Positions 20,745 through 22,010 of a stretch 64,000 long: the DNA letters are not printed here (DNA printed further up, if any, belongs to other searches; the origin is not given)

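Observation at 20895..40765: Sugar-phosphate feeder pathway wrapped around the BMC genes; substrate unknown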

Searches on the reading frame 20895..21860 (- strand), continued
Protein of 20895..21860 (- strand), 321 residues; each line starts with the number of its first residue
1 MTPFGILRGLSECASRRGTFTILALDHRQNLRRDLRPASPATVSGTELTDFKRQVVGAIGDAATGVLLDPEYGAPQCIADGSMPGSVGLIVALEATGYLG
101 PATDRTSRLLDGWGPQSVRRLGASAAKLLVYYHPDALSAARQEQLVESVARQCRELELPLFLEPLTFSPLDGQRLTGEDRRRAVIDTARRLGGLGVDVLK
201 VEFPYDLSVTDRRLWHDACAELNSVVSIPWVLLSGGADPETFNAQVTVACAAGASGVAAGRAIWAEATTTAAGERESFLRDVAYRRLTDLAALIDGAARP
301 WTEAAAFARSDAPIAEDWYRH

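Call 37: find_encoding_contigs(protein=P0134, flank=10000, max_places=2)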
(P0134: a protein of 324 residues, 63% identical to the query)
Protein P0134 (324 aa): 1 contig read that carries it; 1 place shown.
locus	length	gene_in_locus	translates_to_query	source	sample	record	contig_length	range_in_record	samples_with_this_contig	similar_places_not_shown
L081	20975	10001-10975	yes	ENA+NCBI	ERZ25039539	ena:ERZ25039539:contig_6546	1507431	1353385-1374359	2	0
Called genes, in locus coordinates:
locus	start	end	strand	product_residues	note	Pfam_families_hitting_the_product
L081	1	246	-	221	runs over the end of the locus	PF27545:CsoS1D_N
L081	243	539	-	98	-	PF00936:BMC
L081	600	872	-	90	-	PF00936:BMC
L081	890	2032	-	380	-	PF00465:Fe-ADH, PF13685:Fe-ADH_2, PF25137:ADH_Fe_C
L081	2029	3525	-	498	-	PF00171:Aldedh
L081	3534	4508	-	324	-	PF02653:BPD_transp_2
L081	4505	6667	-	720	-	-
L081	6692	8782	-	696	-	PF00532:Peripla_BP_1 (faint), PF13377:Peripla_BP_3 (faint), PF13407:Peripla_BP_4, PF05267:DUF725 (faint), PF13407:Peripla_BP_4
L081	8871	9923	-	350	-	PF04545:Sigma70_r4 (weak), PF13545:HTH_Crp_2 (faint), PF13613:HTH_Tnp_4 (weak), PF04198:Sugar-bind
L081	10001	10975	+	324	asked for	PF01791:DeoC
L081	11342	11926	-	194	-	PF04229:GrpB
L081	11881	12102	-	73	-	-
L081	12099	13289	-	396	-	PF00155:Aminotran_1_2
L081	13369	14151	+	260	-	PF00561:Abhydrolase_1, PF00975:Thioesterase (weak), PF12146:Hydrolase_4, PF12697:Abhydrolase_6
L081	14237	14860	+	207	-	-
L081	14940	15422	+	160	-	PF00293:NUDIX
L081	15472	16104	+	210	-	-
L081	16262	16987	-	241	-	-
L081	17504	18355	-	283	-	PF00795:CN_hydrolase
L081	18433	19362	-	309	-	PF08486:SpoIID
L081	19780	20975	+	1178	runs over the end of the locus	PF12773:DZR, PF13240:Zn_Ribbon_1 (faint), PF13248:Zn_ribbon_3 (faint), PF00211:Guanylate_cyc, PF13191:AAA_16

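Call 38: find_encoding_contigs(protein=P0127, flank=10000, max_places=2)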
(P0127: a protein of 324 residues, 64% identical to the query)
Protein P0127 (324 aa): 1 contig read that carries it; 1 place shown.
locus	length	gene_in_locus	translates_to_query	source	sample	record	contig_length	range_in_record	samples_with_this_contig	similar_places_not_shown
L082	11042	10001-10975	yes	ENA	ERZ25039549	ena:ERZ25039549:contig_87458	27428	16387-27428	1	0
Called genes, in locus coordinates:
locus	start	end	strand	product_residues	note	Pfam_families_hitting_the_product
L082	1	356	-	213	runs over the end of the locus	PF27545:CsoS1D_N, PF00936:BMC (faint)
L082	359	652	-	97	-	PF03319:EutN_CcmL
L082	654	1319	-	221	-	PF27545:CsoS1D_N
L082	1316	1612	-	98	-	PF00936:BMC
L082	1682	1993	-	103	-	PF00936:BMC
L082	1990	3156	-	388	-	PF00465:Fe-ADH, PF13685:Fe-ADH_2, PF25137:ADH_Fe_C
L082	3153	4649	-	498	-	PF00171:Aldedh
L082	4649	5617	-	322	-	PF02653:BPD_transp_2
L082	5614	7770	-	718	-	-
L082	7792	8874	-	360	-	-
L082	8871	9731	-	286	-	PF04198:Sugar-bind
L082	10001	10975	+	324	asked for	PF01791:DeoC, PF09863:DUF2090 (faint)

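Call 39: find_encoding_contigs(protein=P0129, flank=10000, max_places=2)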
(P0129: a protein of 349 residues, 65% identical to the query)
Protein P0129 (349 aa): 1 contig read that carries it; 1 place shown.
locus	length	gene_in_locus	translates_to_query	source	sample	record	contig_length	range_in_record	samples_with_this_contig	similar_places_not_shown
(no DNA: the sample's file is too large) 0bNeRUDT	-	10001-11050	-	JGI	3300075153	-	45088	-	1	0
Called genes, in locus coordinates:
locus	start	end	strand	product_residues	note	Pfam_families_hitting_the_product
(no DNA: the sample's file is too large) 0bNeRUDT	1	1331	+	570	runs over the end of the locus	PF13439:Glyco_transf_4, PF13579:Glyco_trans_4_4, PF00534:Glycos_transf_1, PF13692:Glyco_trans_1_4, PF13524:Glyco_trans_1_2 (weak)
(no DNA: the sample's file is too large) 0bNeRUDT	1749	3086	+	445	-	PF00202:Aminotran_3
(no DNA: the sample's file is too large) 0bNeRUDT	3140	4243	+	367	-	PF00528:BPD_transp_1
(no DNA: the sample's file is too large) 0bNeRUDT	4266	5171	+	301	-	PF00005:ABC_tran, PF13304:AAA_21 (faint)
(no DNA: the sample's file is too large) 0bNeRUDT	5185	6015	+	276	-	PF00528:BPD_transp_1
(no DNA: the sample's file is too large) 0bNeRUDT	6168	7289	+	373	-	PF09084:NMT1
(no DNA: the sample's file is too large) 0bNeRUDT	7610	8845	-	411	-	PF07676:PD40 (faint), PF26549:Tricorn_N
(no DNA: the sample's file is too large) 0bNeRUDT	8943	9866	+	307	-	-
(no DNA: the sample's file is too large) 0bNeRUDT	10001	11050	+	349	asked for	PF01791:DeoC, PF09863:DUF2090 (weak)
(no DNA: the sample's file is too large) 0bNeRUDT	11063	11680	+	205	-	PF13473:Cupredoxin_1 (faint), PF00127:Copper-bind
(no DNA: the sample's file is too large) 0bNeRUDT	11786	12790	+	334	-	PF00339:Arrestin_N (faint)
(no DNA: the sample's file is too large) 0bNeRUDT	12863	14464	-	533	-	PF00005:ABC_tran, PF13304:AAA_21 (faint), PF00005:ABC_tran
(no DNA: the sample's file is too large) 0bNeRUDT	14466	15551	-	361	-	PF13407:Peripla_BP_4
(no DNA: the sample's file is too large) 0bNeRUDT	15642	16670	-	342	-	PF02653:BPD_transp_2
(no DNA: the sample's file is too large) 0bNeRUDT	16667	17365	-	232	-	PF00392:GntR, PF07729:FCD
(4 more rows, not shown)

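Call 45: search_solved_structures(query=L081:2029-3522:-, max_evalue=1e-50)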
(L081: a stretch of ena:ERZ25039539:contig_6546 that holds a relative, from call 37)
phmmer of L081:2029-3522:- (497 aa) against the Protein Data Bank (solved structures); distinct sequences matched with E-value up to 1e-50: 216 (the best 60 are shown).
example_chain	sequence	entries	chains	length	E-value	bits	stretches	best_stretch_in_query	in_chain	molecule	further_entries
4o6r_A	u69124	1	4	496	3.3e-145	487.7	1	11-485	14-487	Aldehyde Dehydrogenase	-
4go4_A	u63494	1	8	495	7.5e-145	486.6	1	9-485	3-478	Putative gamma-hydroxymuconic semialdehyde dehydrogenase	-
4go3_A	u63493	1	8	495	8.2e-145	486.4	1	9-485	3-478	Putative gamma-hydroxymuconic semialdehyde dehydrogenase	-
1cw3_A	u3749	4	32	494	8.9e-144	483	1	7-486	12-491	MITOCHONDRIAL ALDEHYDE DEHYDROGENASE | ALDEHYDE DEHYDROGENASE, MITOCHONDRIAL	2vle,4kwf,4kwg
1nzx_A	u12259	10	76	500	9.3e-144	483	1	7-486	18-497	Aldehyde dehydrogenase | Aldehyde dehydrogenase, mitochondrial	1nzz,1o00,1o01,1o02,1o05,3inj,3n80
5l13_A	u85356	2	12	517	1e-143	482.8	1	7-486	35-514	Aldehyde dehydrogenase, mitochondrial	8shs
5abm_A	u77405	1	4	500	1.1e-143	482.8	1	10-486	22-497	RETINAL DEHYDROGENASE 1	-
1bxs_A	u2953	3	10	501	1.1e-143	482.8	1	10-486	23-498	ALDEHYDE DEHYDROGENASE | RETINAL DEHYDROGENASE 1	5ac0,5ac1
4fr8_A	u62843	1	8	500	1.8e-143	482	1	7-486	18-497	Aldehyde dehydrogenase, mitochondrial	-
1zum_A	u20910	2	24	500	3.3e-143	481.1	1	7-486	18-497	Aldehyde dehydrogenase | Aldehyde dehydrogenase, mitochondrial precursor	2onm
2onn_A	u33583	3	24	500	3.3e-143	481.1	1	7-486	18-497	Aldehyde dehydrogenase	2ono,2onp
3n81_A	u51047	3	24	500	4.6e-143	480.7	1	7-486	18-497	Aldehyde dehydrogenase, mitochondrial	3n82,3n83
6alj_A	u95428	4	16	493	1.4e-142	479.1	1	9-486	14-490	Aldehyde dehydrogenase 1A2 | Retinal dehydrogenase 2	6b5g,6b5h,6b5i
9r6n_A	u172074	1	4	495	1.4e-142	479.1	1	9-486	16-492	Retinal dehydrogenase 2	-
4x2q_A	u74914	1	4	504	1.5e-142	479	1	9-486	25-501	Retinal dehydrogenase 2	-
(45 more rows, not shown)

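Call 47: search_protein_families(library=ncbifam, proteins=[L081:4505-6664:-, L081:890-2029:-], max_evalue=0.001)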
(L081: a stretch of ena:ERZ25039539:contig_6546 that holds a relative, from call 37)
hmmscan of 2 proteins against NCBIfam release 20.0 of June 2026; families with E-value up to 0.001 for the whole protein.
L081:4505-6664:- (719 aa): 0 families

L081:890-2029:- (379 aa): 16 families
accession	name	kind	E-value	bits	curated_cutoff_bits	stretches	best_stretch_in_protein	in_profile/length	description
NF041833.1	Fe_ADH_ErcA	equivalog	4.9e-114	381.4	550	1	14-379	9-382/382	alcohol dehydrogenase-like regulatory protein ErcA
TIGR02638.1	lactal_redase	equivalog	7.3e-99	331.1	523.15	1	12-375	6-379/379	lactaldehyde reductase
NF007363.0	PRK09860.1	equivalog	1e-98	331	581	1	31-378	29-382/383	L-threonine dehydrogenase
NF007911.0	PRK10624.1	equivalog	1.2e-85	287.8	537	1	18-378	13-381/382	lactaldehyde reductase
NF053866.1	CholDhdGbsBBac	equivalog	1.9e-84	283.6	550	1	4-378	6-390/392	choline dehydrogenase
NF058672.1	4HyButDHCUPNE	equivalog_domain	1.2e-81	274.8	500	1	9-378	3-377/378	4-hydroxybutyrate dehydrogenase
NF010378.0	PRK13805.1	equivalog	2.3e-73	247.4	951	1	10-374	459-859/872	bifunctional acetaldehyde-CoA/alcohol dehydrogenase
NF050025.1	SulfAcetaldRedSarD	equivalog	6.1e-69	232.7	700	1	16-377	11-383/385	sulfoacetaldehyde reductase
NF011998.0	PRK15454.1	equivalog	3.9e-65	220.1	556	1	7-376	21-392/395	ethanolamine utilization ethanol dehydrogenase EutG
TIGR04266.1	NDMA_methanol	equivalog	5.5e-57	193.4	625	1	7-310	10-318/420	NDMA-dependent methanol dehydrogenase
TIGR03405.1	Phn_Fe-ADH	equivalog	1.4e-56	191.8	423.7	1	11-354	2-344/355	iron-containing alcohol dehydrogenase PsrA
NF011717.0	PRK15138.1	equivalog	3.2e-29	102.2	645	1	9-353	5-360/387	alcohol dehydrogenase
NF041822.1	daptide_DH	equivalog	7.9e-19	67.7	300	1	37-229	3-199/363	daptide-type RiPP biosynthesis dehydogenase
NF006941.0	PRK09423.1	subfamily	3.2e-09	36.1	336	1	11-205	6-179/367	glycerol dehydrogenase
NF002022.0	PRK00843.1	equivalog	0.00011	21.4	413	1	7-112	5-108/350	NAD(P)-dependent glycerol-1-phosphate dehydrogenase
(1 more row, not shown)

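Call 52: find_homologous_proteins(query=L081:4505-6664:-, max_evalue=1e-10)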
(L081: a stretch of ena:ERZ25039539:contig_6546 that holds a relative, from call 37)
Query L081:4505-6664:- (719 aa): 303 proteins with E <= 1e-10 among 8000 candidates; the best 120 are listed.
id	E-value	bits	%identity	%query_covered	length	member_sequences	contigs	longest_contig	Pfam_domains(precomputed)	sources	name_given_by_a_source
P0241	0.0e+0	1491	89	100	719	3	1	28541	-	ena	-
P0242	0.0e+0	1340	80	100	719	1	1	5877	-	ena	-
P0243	0.0e+0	1337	79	100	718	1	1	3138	-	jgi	jgi:hypothetical protein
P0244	0.0e+0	1336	78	100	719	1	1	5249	-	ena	-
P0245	0.0e+0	1335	79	100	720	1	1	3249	-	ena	-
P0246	0.0e+0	1335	79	100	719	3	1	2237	-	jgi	jgi:hypothetical protein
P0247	0.0e+0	1329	79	100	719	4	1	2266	-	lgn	-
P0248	0.0e+0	1329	78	100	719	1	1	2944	-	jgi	jgi:hypothetical protein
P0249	0.0e+0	1318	79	100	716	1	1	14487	-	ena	-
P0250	0.0e+0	1219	73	100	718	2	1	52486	-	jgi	-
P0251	0.0e+0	1210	72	99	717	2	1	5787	-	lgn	-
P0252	0.0e+0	1206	73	100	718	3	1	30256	-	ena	-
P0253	0.0e+0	1206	71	100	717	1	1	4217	-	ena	-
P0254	0.0e+0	1206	71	100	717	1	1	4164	-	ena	-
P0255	0.0e+0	1205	72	100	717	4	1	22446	-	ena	-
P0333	8.1e-216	737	50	100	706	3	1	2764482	-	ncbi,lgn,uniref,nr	ncbi:MAG: hypothetical protein KIT89_01035 [Microcella sp.]|uniref:hypothetical protein n=1 Tax=Micr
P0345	4.5e-194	665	45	100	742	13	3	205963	-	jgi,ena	-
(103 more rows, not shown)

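Call 56: find_encoding_contigs(protein=P0333, flank=10000, max_places=1)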
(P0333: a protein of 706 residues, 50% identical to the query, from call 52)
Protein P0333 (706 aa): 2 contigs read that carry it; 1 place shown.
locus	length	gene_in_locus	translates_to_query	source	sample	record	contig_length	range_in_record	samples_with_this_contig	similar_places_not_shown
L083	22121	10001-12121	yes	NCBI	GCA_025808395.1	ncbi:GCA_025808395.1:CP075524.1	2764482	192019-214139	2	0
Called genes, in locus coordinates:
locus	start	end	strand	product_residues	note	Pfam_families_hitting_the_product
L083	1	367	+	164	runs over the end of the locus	PF01337:Barstar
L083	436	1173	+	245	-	PF07591:PT-HINT, PF14412:AHH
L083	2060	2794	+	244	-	PF07591:PT-HINT, PF14436:EndoU_bacteria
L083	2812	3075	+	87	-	-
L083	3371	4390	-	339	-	PF04018:VCA0040-like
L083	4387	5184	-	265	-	PF09335:VTT_dom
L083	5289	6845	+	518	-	PF02652:Lactate_perm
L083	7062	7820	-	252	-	PF00005:ABC_tran, PF02463:SMC_N (faint), PF09818:ABC_ATPase (faint), PF13304:AAA_21 (faint)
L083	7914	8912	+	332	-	PF01381:HTH_3 (faint), PF04545:Sigma70_r4 (weak), PF13384:HTH_23 (weak), PF13412:HTH_24 (weak), PF13551:HTH_29 (weak), PF04198:Sugar-bind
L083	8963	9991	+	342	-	PF00532:Peripla_BP_1 (faint), PF13407:Peripla_BP_4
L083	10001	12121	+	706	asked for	-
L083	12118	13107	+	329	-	PF02653:BPD_transp_2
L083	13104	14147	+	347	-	PF00294:PfkB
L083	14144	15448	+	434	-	PF01266:DAO (faint), PF01593:Amino_oxidase, PF13450:NAD_binding_8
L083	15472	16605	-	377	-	PF07905:PucR, PF13556:HTH_30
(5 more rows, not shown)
